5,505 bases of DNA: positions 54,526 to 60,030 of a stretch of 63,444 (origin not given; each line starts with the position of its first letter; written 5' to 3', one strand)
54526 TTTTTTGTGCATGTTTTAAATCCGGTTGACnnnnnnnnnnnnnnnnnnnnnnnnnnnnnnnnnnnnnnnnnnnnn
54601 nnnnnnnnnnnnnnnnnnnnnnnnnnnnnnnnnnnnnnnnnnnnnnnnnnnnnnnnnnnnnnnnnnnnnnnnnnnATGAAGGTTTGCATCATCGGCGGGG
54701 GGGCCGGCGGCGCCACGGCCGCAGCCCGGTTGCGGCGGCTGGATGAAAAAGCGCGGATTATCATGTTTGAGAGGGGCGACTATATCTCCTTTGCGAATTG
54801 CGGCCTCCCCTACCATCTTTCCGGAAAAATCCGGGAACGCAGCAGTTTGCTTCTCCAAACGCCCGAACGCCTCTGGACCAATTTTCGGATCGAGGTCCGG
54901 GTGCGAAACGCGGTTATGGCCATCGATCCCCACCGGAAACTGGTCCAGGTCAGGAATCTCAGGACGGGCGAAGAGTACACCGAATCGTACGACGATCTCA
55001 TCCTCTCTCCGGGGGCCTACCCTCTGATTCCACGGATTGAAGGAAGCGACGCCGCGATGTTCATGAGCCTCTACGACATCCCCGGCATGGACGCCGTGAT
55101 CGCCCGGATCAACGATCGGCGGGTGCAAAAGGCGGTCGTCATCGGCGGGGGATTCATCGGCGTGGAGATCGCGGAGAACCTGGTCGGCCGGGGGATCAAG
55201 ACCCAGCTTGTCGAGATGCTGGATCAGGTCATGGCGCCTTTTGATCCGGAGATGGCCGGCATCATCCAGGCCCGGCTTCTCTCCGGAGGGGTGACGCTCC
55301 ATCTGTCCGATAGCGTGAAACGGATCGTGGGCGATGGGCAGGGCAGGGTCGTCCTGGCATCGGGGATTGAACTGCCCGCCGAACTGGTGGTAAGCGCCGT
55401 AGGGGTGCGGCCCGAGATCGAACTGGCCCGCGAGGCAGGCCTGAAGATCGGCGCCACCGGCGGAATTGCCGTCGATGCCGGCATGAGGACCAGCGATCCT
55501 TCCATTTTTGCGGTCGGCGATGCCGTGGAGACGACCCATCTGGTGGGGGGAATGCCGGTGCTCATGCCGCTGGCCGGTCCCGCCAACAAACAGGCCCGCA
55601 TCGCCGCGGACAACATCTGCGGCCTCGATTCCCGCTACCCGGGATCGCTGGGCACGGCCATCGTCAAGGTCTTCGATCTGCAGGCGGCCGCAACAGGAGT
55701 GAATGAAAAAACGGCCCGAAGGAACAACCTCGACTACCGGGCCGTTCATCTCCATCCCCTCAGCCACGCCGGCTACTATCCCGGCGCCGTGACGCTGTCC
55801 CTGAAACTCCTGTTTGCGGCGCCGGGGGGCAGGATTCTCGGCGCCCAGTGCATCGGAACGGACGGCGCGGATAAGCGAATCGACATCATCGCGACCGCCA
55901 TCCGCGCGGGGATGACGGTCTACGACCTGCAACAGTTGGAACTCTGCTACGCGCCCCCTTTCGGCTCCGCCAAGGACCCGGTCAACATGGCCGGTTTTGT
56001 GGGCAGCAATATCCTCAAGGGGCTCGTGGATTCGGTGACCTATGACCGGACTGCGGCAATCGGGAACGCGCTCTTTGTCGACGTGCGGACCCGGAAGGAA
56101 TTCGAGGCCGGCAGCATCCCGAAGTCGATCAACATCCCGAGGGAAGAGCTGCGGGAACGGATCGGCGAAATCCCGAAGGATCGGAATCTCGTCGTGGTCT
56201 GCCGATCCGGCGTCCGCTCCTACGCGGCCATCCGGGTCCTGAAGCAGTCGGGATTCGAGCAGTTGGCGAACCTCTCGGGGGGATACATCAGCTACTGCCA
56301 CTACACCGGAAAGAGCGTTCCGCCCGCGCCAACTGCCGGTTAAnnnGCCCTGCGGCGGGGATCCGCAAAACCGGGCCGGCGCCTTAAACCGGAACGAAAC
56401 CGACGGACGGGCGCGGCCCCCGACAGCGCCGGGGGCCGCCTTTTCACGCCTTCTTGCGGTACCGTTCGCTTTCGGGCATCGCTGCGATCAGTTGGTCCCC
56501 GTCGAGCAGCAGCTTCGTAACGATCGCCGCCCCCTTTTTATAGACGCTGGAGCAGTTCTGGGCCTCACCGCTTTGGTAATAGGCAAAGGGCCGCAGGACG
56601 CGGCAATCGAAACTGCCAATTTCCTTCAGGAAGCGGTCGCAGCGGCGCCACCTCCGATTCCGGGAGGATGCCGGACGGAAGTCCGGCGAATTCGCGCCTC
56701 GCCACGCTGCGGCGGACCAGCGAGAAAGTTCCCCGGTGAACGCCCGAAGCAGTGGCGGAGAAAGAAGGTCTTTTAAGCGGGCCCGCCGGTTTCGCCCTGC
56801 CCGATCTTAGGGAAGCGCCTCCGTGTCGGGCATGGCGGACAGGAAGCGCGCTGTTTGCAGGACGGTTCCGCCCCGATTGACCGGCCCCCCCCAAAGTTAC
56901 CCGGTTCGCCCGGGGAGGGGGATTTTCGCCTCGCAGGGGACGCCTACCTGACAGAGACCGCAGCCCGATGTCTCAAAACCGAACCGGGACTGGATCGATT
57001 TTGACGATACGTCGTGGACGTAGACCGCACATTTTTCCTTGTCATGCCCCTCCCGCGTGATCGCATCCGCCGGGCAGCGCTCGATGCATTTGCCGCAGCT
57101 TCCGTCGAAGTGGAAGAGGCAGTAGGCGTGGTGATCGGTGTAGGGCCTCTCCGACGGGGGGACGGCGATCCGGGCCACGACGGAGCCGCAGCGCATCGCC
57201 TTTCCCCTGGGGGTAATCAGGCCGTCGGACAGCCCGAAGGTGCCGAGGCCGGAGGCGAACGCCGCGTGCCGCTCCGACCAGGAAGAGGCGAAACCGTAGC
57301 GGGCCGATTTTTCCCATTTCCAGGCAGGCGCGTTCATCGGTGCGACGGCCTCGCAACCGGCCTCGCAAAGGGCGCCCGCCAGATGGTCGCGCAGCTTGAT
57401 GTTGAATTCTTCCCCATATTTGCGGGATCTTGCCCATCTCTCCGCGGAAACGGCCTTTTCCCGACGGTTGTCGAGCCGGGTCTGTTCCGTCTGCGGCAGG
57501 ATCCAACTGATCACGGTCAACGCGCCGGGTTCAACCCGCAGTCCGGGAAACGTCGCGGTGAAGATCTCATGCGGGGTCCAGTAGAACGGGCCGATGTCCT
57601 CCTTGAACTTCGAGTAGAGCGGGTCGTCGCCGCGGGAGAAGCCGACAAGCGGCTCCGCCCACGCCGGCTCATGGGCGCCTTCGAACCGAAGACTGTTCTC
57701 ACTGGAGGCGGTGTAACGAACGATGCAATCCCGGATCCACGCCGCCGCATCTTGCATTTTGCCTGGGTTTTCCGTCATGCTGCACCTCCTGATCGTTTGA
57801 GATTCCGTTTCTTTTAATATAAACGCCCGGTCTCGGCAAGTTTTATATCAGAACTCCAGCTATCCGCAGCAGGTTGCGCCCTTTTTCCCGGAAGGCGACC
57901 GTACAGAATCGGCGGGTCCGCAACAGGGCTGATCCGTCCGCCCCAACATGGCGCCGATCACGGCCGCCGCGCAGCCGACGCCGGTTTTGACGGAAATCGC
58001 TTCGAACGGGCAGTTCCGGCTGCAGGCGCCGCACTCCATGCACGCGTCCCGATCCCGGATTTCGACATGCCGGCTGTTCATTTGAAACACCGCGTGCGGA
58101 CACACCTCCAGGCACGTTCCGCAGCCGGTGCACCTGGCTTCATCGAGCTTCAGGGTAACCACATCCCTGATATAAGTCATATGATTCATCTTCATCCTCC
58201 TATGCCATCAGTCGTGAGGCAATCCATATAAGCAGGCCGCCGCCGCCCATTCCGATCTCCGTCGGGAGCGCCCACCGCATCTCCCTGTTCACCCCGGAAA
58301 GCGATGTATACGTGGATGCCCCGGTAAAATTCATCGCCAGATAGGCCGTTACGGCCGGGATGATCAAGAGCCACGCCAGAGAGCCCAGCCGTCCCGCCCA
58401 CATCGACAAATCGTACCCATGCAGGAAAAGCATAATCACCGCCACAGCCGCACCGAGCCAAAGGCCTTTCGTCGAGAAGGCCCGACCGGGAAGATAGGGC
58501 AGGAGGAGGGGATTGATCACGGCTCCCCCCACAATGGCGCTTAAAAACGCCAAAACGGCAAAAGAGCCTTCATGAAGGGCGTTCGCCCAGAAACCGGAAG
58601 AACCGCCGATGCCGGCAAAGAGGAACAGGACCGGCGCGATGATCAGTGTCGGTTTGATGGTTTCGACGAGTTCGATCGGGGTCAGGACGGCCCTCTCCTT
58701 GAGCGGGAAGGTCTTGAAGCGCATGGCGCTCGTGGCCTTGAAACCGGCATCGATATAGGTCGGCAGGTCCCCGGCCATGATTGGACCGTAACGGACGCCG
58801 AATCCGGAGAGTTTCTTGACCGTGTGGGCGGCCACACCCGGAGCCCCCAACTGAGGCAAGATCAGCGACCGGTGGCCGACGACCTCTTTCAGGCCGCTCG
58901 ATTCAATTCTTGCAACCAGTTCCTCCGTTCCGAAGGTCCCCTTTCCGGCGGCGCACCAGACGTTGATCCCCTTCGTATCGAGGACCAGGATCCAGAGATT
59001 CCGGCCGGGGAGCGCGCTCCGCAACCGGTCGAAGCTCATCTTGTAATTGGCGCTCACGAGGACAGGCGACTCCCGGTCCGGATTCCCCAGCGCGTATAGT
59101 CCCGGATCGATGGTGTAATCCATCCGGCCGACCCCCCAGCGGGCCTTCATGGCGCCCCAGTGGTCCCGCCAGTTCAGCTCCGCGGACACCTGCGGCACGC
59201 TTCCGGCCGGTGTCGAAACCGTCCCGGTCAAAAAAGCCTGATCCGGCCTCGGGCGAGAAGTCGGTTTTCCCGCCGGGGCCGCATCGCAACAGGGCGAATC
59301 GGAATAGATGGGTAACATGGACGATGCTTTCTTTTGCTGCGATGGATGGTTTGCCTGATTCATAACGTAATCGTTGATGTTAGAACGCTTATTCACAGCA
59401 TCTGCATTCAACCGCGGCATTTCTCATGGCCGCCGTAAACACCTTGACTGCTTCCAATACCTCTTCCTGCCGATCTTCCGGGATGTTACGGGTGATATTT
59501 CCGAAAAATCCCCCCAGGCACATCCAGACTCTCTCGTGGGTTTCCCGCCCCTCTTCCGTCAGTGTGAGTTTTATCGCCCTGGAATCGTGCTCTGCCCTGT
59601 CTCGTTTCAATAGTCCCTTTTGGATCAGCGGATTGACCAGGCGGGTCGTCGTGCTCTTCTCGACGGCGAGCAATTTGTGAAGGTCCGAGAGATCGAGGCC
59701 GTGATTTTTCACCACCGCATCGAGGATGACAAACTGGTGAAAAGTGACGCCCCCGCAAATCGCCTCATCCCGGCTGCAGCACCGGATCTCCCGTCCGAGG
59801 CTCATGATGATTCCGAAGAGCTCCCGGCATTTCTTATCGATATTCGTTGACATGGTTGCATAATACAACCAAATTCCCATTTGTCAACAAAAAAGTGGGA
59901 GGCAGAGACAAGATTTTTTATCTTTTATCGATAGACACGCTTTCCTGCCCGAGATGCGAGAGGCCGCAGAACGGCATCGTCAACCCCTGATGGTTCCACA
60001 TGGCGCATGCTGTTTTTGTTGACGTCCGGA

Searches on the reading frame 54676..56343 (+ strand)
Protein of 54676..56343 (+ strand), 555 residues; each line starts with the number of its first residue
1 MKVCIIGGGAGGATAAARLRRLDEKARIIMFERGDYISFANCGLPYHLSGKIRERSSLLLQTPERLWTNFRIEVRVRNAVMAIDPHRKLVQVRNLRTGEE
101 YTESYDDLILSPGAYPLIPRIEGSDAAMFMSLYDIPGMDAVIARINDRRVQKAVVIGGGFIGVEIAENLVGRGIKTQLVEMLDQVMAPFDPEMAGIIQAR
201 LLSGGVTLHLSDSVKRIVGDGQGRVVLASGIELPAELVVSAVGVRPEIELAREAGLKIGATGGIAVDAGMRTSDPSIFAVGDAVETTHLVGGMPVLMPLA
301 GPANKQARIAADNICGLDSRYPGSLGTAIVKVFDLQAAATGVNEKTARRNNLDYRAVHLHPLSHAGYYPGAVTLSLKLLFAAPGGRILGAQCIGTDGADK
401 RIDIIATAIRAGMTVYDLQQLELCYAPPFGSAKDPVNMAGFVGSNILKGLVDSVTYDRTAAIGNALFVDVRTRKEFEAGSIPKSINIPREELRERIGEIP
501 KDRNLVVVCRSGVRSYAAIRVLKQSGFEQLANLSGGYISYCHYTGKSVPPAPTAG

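Call 9: search_protein_families(library=pfam, proteins=[window:54676-56343:+], max_evalue=0.00001)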
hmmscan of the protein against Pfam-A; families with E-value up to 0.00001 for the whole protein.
window:54676-56343:+ (555 aa): 7 families
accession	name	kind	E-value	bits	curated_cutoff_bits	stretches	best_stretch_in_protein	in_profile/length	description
PF07992.20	Pyr_redox_2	-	3.1e-57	194.7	26.1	1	1-284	1-277/291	Pyridine nucleotide-disulphide oxidoreductase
PF00070.33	Pyr_redox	-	2.8e-20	73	22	1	152-226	1-75/82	Pyridine nucleotide-disulphide oxidoreductase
PF00581.25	Rhodanese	-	4.7e-15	56.3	22.2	1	463-538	12-97/102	Rhodanese-like domain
PF02852.28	Pyr_redox_dim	-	1.8e-14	54.3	25.3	1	328-430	2-103/110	Pyridine nucleotide-disulphide oxidoreductase, dimerisation domain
PF13738.12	Pyr_redox_3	-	2.1e-08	34.2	30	0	65-281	89-305/305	Pyridine nucleotide-disulphide oxidoreductase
PF13450.12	NAD_binding_8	-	2.8e-07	31.2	21.9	0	5-38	1-32/68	NAD(P)-binding Rossmann-like domain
PF01266.30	DAO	-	2.1e-06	28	27.9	0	2-41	1-42/353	FAD dependent oxidoreductase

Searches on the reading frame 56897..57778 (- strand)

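Call 9: search_protein_families(library=pfam, proteins=[window:56897-57778:-], max_evalue=0.00001)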
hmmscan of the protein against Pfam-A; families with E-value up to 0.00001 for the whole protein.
window:56897-57778:- (293 aa): 1 family
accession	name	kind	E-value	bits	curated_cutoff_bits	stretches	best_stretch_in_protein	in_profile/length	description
PF13484.11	Fer4_16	-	3.1e-06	28.3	30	1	226-277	3-60/66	4Fe-4S double cluster binding domain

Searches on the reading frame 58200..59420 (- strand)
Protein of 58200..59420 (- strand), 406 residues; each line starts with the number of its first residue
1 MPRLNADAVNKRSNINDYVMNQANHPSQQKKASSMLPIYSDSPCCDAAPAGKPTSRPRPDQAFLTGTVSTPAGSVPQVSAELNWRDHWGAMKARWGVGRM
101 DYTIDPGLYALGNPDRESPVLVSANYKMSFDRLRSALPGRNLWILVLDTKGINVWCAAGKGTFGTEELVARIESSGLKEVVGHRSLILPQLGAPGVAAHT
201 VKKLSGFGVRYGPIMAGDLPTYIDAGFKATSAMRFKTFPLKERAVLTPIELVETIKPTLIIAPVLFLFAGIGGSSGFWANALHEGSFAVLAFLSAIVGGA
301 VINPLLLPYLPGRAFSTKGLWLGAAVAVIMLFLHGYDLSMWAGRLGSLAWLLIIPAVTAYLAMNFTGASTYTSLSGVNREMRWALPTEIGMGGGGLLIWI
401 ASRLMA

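Call 9: search_protein_families(library=pfam, proteins=[window:58200-59420:-], max_evalue=0.00001)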
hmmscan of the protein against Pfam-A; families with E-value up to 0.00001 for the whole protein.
window:58200-59420:- (406 aa): 1 family
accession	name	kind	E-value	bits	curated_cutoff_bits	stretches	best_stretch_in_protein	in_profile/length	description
PF03599.22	CdhD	-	1.2e-10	41.1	24.8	1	103-193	267-359/387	CO dehydrogenase/acetyl-CoA synthase delta subunit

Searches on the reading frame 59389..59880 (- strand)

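Call 9: search_protein_families(library=pfam, proteins=[window:59389-59880:-], max_evalue=0.00001)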
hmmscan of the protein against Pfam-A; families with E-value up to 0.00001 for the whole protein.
window:59389-59880:- (163 aa): 4 families
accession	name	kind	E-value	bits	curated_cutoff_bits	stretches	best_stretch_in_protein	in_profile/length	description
PF22381.2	Staph_reg_Sar_Rot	-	4.6e-10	39.9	27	1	45-116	12-83/85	Transcriptional regulator SarA/Rot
PF12802.13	MarR_2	-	1.7e-09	38.2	27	1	44-102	2-61/61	MarR family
PF01047.28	MarR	-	2.2e-08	34.3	24.6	1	48-102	4-58/59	MarR family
PF13463.12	HTH_27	-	6.9e-07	29.9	22.2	1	50-111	6-68/68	Winged helix DNA-binding domain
